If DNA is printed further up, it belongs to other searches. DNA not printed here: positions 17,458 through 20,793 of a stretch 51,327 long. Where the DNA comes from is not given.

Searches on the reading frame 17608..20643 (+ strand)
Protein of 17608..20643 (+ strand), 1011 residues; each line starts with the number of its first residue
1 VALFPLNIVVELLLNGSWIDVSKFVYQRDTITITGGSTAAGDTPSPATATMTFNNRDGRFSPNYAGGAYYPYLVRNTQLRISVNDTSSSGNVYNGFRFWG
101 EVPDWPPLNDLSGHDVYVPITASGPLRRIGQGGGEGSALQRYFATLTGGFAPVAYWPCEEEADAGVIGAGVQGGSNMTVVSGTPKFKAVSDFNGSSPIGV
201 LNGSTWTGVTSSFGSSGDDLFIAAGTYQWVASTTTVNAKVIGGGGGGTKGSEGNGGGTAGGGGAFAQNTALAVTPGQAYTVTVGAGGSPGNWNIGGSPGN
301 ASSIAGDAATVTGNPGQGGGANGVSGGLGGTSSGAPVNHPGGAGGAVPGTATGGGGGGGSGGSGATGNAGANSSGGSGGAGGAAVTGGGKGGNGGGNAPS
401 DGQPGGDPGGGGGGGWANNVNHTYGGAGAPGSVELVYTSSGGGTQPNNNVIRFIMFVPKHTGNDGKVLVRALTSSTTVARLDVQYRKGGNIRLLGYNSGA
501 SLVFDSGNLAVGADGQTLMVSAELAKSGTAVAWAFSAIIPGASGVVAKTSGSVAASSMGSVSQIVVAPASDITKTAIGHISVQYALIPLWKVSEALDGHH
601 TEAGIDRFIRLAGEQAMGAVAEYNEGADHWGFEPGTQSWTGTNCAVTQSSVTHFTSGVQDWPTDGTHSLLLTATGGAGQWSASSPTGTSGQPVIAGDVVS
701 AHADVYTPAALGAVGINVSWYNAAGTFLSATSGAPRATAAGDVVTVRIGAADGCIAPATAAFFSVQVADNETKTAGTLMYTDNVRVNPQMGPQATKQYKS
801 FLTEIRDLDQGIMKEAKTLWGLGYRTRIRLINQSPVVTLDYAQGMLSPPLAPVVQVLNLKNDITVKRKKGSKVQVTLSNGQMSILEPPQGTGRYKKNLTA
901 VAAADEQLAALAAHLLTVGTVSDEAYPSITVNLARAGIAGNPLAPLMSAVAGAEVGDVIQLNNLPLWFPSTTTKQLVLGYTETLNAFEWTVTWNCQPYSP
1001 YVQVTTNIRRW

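Call 63: search_protein_families(library=pfam, proteins=[window:17608-20643:+], max_evalue=0.001)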
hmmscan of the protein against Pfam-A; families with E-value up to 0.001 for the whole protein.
window:17608-20643:+ (1011 aa): 1 family
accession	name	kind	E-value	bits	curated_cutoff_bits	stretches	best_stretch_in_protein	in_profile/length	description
PF21722.4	Gly_rich_2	-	2.4e-08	34.7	24.3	1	224-437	3-225/226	Glycine-rich domain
